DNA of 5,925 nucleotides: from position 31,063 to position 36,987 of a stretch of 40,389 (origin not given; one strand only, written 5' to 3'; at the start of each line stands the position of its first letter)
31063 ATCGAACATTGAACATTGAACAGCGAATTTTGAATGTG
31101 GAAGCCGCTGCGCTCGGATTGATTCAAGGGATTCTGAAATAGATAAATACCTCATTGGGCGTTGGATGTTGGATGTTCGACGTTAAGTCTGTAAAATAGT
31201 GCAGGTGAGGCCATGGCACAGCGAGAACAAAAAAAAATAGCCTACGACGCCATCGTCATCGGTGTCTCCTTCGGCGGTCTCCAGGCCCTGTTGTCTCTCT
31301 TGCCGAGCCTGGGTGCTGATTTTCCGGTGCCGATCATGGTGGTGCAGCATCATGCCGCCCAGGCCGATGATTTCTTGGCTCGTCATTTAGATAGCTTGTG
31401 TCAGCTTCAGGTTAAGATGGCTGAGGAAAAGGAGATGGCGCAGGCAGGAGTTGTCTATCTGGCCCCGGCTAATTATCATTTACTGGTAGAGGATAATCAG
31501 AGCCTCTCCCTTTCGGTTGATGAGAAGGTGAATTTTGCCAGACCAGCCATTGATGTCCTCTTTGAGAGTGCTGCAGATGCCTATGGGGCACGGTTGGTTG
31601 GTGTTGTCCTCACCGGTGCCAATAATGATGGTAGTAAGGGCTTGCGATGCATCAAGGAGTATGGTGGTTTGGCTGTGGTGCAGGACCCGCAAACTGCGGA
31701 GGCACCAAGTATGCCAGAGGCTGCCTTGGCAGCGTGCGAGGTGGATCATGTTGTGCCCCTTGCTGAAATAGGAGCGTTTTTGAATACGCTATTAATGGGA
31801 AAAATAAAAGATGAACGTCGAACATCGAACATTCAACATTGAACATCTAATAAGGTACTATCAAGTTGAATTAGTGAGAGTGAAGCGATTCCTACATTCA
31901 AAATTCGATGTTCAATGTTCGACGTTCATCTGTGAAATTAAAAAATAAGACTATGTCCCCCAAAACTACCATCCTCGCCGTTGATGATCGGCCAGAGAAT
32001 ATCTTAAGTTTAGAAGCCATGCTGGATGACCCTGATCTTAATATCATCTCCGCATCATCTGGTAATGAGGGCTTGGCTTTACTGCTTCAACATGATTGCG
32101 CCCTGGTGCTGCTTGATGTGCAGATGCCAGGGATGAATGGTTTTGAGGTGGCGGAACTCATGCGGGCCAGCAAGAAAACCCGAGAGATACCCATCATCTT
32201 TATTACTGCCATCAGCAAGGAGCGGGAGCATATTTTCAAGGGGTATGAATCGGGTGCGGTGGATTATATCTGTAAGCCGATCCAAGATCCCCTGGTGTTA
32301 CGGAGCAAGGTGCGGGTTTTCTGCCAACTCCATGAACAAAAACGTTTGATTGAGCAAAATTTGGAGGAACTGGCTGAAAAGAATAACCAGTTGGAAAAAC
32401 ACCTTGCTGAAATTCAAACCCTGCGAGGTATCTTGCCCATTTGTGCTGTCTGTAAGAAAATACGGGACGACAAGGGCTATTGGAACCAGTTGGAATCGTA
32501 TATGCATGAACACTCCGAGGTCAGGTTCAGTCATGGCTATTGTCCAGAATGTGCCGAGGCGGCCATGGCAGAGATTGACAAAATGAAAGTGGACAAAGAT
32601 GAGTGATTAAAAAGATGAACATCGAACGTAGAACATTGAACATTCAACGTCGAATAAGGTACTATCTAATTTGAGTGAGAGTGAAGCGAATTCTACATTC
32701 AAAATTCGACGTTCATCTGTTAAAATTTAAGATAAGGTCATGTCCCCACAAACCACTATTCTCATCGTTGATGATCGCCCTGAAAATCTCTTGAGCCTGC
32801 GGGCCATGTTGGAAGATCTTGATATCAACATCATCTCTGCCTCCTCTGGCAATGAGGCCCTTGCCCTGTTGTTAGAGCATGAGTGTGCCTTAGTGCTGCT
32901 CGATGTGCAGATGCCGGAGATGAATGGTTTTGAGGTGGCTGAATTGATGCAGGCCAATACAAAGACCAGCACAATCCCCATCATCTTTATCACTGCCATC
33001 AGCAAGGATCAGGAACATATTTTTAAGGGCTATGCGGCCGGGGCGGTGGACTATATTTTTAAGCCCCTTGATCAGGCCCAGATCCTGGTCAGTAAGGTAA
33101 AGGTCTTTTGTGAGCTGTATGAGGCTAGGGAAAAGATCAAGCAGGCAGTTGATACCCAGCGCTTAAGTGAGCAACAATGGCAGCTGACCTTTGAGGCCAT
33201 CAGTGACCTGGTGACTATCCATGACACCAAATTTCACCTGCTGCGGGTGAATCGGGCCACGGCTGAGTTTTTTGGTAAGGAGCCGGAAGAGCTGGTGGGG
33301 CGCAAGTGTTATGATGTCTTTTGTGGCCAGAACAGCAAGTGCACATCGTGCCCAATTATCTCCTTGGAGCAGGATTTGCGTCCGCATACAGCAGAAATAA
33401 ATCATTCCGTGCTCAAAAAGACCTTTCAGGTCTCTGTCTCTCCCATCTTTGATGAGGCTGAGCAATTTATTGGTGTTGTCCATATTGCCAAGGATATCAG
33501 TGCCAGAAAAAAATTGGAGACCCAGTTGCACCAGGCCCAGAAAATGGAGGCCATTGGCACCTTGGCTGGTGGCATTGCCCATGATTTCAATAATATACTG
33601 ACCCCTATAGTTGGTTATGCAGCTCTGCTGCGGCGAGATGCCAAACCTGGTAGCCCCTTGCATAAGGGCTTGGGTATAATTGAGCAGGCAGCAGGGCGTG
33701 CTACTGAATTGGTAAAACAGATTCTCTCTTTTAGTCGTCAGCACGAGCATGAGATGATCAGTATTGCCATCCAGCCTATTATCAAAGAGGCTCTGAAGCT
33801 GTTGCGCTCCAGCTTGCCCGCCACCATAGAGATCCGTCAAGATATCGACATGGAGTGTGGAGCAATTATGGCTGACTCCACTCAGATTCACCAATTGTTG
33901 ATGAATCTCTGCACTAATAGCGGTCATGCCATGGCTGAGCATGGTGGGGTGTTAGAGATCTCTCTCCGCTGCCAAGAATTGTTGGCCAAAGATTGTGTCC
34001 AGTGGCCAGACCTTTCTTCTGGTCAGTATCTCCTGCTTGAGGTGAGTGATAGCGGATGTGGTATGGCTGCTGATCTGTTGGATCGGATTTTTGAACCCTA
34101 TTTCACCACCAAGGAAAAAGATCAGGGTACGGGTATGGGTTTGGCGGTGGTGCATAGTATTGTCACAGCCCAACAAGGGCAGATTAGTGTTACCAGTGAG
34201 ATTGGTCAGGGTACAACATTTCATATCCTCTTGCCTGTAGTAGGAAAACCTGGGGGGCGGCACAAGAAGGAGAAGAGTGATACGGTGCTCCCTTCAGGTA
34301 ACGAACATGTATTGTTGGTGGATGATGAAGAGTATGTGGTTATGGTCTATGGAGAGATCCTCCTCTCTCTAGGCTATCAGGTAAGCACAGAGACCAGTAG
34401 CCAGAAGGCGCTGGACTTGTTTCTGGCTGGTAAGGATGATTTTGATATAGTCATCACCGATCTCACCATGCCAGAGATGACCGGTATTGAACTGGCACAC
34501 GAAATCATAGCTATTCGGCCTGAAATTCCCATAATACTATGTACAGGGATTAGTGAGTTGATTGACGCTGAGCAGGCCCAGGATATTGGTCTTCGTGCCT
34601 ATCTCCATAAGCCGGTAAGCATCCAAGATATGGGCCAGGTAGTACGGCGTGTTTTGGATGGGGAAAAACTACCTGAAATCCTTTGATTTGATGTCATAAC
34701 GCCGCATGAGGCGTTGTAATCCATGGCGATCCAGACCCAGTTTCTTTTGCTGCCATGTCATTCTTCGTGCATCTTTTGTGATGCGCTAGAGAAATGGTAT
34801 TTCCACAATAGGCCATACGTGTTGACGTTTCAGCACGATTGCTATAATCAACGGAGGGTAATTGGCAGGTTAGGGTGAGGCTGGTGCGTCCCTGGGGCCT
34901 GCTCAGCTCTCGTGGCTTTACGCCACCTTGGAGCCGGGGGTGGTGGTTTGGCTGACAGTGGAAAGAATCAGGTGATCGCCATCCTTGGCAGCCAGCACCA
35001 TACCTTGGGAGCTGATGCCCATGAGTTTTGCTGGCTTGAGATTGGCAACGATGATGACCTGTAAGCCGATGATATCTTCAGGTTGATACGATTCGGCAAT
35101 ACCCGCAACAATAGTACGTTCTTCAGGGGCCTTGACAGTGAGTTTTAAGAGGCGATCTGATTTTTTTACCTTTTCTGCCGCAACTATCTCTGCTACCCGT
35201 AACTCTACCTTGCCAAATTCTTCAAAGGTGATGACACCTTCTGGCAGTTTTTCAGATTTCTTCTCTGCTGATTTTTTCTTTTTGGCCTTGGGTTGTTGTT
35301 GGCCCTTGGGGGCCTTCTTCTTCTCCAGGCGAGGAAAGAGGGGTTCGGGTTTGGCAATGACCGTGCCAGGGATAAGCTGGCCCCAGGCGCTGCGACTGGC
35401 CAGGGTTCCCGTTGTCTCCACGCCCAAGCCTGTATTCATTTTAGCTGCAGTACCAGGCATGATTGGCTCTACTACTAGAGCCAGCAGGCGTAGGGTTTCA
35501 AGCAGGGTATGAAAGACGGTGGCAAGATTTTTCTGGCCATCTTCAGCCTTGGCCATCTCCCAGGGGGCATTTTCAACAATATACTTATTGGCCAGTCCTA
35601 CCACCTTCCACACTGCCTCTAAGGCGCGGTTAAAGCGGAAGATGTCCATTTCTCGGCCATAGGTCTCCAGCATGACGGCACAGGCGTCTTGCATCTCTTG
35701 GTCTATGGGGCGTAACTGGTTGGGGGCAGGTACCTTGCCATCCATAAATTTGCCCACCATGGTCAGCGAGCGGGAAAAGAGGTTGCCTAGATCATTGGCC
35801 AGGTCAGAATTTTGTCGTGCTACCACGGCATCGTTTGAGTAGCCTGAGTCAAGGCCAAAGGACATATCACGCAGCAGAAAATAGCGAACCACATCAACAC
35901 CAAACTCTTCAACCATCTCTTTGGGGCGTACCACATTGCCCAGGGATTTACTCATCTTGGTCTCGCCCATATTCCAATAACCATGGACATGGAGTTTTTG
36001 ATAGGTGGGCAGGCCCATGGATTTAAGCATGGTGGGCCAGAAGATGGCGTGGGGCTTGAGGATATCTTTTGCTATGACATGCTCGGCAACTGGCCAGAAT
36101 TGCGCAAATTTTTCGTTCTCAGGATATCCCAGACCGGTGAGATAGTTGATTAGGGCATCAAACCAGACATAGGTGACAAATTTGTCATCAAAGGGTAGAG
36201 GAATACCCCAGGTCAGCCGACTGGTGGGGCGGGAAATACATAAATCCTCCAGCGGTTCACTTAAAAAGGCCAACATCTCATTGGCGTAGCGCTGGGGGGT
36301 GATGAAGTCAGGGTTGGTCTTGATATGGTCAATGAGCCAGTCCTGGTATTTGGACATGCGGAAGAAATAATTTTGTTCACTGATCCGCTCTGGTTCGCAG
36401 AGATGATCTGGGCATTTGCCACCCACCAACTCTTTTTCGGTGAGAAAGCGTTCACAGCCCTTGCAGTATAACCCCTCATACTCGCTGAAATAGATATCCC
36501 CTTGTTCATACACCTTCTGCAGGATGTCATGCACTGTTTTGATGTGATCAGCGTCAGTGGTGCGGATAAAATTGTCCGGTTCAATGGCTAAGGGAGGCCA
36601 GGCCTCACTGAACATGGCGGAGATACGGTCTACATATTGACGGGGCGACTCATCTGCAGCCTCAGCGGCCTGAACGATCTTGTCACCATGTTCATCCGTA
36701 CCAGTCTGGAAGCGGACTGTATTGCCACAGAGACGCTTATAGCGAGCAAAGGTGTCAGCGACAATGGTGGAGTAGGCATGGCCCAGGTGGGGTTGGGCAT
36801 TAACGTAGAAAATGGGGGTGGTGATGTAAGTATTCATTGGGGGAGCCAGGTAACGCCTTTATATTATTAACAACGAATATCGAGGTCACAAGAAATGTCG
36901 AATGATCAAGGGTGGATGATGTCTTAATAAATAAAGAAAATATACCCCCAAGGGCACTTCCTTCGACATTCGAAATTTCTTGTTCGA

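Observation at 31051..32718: Three ORF-less miniature copies of the same cassette fill successive gaps cheR|cheB|RR|HK3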

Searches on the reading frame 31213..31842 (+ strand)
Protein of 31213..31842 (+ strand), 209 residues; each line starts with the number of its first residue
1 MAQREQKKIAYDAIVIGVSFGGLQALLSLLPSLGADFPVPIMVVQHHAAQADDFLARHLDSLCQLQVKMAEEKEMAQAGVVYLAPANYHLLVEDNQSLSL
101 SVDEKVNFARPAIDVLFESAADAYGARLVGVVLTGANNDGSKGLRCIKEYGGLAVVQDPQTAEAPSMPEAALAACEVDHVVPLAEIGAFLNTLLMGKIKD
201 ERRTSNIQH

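Call 5: search_protein_families(library=pfam, proteins=[window:31213-31842:+])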
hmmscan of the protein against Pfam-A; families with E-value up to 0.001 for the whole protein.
window:31213-31842:+ (209 aa): 1 family
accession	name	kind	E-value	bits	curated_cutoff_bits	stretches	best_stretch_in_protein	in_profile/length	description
PF01339.22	CheB_methylest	-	7.3e-59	198.8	24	1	14-189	1-173/174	CheB methylesterase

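Call 17: find_encoding_contigs(protein=window:31213-31842:+, flank=10000, max_places=10)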
Protein window:31213-31842:+ (209 aa): 1 contig read that carries it; 1 place shown.
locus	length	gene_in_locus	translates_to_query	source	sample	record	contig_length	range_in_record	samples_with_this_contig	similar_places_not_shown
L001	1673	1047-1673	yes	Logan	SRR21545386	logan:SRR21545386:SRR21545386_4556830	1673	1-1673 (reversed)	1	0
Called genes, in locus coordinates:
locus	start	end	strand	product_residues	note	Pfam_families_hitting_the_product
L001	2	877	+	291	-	?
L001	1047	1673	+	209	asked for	PF01339:CheB_methylest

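Call 20: find_homologous_proteins(query=window:31213-31842:+)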
Query window:31213-31842:+ (209 aa): 7242 proteins with E <= 0.001 among 8000 candidates; the best 120 are listed.
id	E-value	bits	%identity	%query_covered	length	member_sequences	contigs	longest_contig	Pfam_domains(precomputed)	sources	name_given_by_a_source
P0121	6.4e-130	449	100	100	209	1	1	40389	PF01339.23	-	-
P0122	6.0e-90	318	75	94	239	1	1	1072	PF01339.23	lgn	-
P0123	5.2e-86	305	76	90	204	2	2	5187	PF01339.23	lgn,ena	-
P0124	4.2e-85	302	72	92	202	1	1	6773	PF01339.23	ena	-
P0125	8.5e-84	298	72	90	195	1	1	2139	PF01339.23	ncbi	-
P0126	9.2e-84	298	73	88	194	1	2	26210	PF01339.23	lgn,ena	-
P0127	1.1e-83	298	72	90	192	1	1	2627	PF01339.23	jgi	jgi:two-component system chemotaxis response regulator CheB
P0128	1.4e-83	297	73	89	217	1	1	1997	PF01339.23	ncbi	-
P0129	2.3e-83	297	73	88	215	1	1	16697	PF01339.23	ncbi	-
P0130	5.6e-82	292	70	91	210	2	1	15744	PF01339.23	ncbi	-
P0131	8.3e-82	292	71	91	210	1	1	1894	PF01339.23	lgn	-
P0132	5.0e-81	289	65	99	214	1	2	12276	PF01339.23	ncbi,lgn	-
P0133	6.2e-81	289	69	93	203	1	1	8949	PF01339.23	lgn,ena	-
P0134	2.3e-80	287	69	92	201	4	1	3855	PF01339.23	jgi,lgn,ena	-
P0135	1.5e-79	284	70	90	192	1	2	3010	PF01339.23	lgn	-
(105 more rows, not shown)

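Call 21: find_encoding_contigs(protein=P0126, flank=10000, max_places=3)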
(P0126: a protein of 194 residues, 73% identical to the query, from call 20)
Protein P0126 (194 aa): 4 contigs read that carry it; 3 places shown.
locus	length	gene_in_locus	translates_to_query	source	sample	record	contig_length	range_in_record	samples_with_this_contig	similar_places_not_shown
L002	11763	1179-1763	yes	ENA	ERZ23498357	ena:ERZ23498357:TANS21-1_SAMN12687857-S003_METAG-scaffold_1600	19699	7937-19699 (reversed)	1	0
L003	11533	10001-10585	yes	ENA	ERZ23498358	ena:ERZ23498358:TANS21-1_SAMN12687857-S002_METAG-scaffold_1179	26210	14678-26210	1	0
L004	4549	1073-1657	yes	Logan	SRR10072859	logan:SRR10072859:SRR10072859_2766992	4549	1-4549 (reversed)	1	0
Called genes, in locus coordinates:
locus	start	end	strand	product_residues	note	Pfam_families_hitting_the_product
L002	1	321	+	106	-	?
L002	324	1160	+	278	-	PF03705:CheR_N, PF01739:CheR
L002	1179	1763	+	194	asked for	PF01339:CheB_methylest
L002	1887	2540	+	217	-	PF00072:Response_reg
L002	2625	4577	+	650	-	PF00072:Response_reg, PF06490:FleQ (faint), PF13188:PAS_8 (faint), PF08448:PAS_4, PF13426:PAS_9, PF00512:HisKA, PF02518:HATPase_c, PF00072:Response_reg, +1 more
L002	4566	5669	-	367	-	PF00730:HhH-GPD, PF00633:HHH (weak), PF00293:NUDIX, PF14815:NUDIX_4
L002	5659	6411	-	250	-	PF00588:SpoU_methylase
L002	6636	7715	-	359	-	PF00180:Iso_dh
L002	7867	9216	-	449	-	PF01235:Na_Ala_symp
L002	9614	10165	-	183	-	PF00011:HSP20, PF17886:ArsA_HSP20 (weak)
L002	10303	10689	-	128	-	PF27746:Small_heat_shock_put (weak), PF00011:HSP20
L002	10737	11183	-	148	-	PF00011:HSP20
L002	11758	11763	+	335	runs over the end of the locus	PF00226:DnaJ, PF01556:DnaJ_C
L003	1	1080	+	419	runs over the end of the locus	PF00072:Response_reg, PF00990:GGDEF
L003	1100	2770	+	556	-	PF08448:PAS_4 (weak), PF13426:PAS_9, PF00990:GGDEF, PF00563:EAL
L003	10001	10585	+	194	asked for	PF01339:CheB_methylest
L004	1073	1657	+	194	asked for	PF01339:CheB_methylest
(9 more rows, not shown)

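Call 22: find_encoding_contigs(protein=P0129, flank=10000, max_places=3)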
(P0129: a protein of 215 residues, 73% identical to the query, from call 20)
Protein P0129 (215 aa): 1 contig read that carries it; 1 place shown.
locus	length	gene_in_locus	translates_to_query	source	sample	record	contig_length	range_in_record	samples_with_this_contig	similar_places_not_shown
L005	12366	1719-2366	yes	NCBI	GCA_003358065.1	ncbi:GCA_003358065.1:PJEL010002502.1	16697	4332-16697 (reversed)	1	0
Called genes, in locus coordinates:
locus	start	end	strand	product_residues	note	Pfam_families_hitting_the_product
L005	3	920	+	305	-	?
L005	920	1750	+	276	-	PF03705:CheR_N, PF01739:CheR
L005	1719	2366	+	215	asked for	PF01339:CheB_methylest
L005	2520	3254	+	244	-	PF00072:Response_reg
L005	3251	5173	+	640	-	PF00072:Response_reg, PF13188:PAS_8 (faint), PF00989:PAS (weak), PF08448:PAS_4, PF13426:PAS_9, PF00512:HisKA, PF02518:HATPase_c, PF00072:Response_reg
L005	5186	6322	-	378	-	PF00730:HhH-GPD, PF00633:HHH, PF00293:NUDIX, PF14815:NUDIX_4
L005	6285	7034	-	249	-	PF00588:SpoU_methylase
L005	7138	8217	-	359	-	PF00180:Iso_dh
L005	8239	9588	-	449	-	PF01235:Na_Ala_symp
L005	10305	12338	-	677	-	PF20442:BrxL_N, PF13337:BrxL_ATPase, PF05362:Lon_C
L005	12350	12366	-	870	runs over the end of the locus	PF08665:PglZ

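Call 23: find_encoding_contigs(protein=P0123, flank=10000, max_places=3)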
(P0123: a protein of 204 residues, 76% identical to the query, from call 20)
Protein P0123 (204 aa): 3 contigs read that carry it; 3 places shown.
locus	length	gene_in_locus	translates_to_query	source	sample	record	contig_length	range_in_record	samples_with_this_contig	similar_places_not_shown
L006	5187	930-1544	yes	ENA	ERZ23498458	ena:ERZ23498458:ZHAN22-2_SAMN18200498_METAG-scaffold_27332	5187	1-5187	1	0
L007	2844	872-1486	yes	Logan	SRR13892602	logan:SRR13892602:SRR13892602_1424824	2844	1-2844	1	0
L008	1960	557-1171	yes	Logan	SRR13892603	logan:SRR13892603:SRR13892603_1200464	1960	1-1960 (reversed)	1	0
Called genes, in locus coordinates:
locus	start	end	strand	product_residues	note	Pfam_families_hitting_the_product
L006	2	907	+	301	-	?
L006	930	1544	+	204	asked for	PF01339:CheB_methylest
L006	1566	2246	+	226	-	PF00072:Response_reg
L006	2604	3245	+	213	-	PF03460:NIR_SIR_ferr (weak), PF01077:NIR_SIR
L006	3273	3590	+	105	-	PF07883:Cupin_2 (weak)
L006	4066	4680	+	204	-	PF00571:CBS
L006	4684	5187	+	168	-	?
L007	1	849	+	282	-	?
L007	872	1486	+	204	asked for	PF01339:CheB_methylest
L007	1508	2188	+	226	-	PF00072:Response_reg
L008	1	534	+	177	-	?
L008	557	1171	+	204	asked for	PF01339:CheB_methylest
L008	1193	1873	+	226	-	PF00072:Response_reg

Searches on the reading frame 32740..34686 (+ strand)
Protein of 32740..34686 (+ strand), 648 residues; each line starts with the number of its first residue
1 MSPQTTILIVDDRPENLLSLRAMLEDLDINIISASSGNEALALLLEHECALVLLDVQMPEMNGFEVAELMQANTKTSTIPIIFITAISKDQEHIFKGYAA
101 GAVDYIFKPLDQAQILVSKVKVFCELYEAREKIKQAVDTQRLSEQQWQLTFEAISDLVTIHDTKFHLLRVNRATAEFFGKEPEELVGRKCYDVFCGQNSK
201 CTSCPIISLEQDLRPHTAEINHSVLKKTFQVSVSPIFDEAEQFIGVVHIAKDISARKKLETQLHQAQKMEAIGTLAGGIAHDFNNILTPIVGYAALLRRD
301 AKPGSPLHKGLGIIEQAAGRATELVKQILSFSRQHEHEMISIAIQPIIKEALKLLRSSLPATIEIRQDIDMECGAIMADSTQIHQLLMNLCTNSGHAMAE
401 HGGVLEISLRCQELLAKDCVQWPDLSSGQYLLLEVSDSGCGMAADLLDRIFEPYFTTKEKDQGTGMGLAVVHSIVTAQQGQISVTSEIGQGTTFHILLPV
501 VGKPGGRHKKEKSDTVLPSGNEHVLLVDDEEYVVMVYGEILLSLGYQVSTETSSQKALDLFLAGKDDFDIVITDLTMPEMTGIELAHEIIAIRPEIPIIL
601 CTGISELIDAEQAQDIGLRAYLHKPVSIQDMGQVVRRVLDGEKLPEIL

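Call 5: search_protein_families(library=pfam, proteins=[window:32740-34686:+])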
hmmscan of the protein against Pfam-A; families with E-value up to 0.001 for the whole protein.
window:32740-34686:+ (648 aa): 6 families
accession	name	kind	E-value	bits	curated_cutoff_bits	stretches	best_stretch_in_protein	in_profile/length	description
PF00072.30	Response_reg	-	1.5e-47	160.8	30.2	2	7-116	1-107/111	Response regulator receiver domain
PF02518.31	HATPase_c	-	2.5e-22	79.8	26.4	1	379-500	2-109/111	Histidine kinase-, DNA gyrase B-, and HSP90-like ATPase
PF00512.31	HisKA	-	5.8e-10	39.5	26.9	1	273-334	3-63/66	His Kinase A (phospho-acceptor) domain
PF08448.16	PAS_4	-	7.7e-10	39.4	23.1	1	151-257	1-109/110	PAS fold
PF13426.13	PAS_9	-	1.1e-09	38.9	27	1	157-254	3-102/103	PAS domain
PF00989.32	PAS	-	0.00035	21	22.6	0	147-253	3-113/113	PAS fold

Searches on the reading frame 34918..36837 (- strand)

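Call 92: search_protein_families(library=pfam, proteins=[window:34918-36837:-])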
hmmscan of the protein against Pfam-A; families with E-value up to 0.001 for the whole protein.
window:34918-36837:- (639 aa): 6 families
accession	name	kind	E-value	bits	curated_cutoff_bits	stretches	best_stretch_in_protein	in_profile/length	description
PF09334.17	tRNA-synt_1g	-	6.6e-103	344.9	20.1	2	149-357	176-390/391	tRNA synthetases class I (M)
PF00133.28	tRNA-synt_1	-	8.7e-28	97.6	22.7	3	223-322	300-403/414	tRNA synthetases class I (I, L, M and V)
PF01588.26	tRNA_bind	-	8.3e-24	83.9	27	1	546-637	1-96/96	Putative tRNA binding domain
PF01406.26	tRNA-synt_1e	-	1.4e-17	64.5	27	2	12-123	19-129/301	tRNA synthetases class I (C) catalytic domain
PF19303.5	Anticodon_3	-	1.4e-12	48.2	23.5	1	369-508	1-139/152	Anticodon binding domain of methionyl tRNA ligase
PF08264.19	Anticodon_1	-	0.00011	22.6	25.1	1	387-468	9-87/148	Anticodon-binding domain of tRNA ligase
